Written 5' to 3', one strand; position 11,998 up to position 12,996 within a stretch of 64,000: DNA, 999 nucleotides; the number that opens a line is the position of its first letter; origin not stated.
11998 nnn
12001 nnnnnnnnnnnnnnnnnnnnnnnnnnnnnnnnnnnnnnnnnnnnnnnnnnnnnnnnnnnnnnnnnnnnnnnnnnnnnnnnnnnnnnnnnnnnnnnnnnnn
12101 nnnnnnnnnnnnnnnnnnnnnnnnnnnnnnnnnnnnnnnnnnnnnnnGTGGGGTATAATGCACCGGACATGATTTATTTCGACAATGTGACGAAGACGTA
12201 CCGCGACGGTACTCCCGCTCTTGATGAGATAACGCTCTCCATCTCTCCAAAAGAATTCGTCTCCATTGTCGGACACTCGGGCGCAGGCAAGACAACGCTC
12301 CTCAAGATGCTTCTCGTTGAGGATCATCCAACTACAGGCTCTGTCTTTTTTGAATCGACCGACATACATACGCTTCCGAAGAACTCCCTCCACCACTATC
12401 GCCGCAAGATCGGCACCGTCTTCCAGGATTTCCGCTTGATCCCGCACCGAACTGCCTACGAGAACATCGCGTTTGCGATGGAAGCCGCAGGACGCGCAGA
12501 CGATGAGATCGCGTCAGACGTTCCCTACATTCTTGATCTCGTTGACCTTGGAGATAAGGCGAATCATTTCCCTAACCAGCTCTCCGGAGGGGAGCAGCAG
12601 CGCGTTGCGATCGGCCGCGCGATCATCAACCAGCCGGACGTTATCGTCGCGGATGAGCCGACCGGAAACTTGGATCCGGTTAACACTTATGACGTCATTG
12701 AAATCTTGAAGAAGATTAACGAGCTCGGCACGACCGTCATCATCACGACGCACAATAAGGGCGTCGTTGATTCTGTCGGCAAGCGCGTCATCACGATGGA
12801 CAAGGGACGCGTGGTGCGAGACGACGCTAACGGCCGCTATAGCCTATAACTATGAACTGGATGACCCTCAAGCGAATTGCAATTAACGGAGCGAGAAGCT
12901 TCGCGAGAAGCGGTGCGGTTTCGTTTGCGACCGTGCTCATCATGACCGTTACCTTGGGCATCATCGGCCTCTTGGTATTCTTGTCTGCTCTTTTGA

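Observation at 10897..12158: prfB lacks the canonical autoregulatory +1 frameshift, and a coiled-coil ORF ends 5 nt upstream in the -1 frame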

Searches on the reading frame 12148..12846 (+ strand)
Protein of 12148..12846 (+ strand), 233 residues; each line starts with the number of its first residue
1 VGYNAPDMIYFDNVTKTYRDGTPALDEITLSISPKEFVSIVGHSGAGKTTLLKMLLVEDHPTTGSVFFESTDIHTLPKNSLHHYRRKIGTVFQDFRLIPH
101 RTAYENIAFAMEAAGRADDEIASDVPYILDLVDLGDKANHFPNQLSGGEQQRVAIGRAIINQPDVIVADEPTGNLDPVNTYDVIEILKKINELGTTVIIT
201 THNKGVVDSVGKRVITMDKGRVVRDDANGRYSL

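Call 3: search_protein_families(library=pfam, proteins=[window:12148-12846:+], max_evalue=1)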
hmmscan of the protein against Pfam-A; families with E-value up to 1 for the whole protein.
window:12148-12846:+ (233 aa): 31 families (the best 25 are shown)
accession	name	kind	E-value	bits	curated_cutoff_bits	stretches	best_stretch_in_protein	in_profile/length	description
PF00005.33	ABC_tran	-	3.8e-35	121.9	25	1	25-172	1-136/137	ABC transporter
PF13304.12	AAA_21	-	5.8e-08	33.6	27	1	146-208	239-304/304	AAA domain, putative AbiEii toxin, Type IV TA system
PF13175.12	AAA_15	-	1.7e-05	25.1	32.1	2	25-76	14-68/374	AAA ATPase domain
PF02463.25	SMC_N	-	3.1e-05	23.9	40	1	35-214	24-208/220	RecF/RecN/SMC N terminal domain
PF00931.28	NB-ARC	-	0.00019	21.2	23.5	1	34-62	18-44/248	NB-ARC domain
PF20720.3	nSTAND3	-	0.00031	20.9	27.2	1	23-58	5-40/155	Novel STAND NTPase 3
PF03193.22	RsgA_GTPase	-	0.00035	20.9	30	1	24-66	96-137/174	RsgA GTPase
PF19993.5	DO-GTPase2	-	0.0004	20.6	27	1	37-76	2-43/226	Double-GTPase 2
PF13401.12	AAA_22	-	0.00069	20.4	27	1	35-61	5-31/130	AAA domain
PF13191.12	AAA_16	-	0.0025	18.8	32.6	1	34-82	24-64/167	AAA ATPase domain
PF13555.12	AAA_29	-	0.0035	17.5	27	1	28-52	15-39/61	P-loop containing region of AAA domain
PF13479.12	AAA_24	-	0.0059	16.9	27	1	39-59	6-23/195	AAA domain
PF02492.25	cobW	-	0.0065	16.5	20.7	1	38-57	3-22/180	CobW/HypB/UreG, nucleotide-binding domain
PF06414.18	Zeta_toxin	-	0.013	15.3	22.3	1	38-75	19-56/199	Zeta toxin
PF03205.20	MobB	-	0.016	15.6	26.6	1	38-57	2-21/133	Molybdopterin guanine dinucleotide synthesis protein B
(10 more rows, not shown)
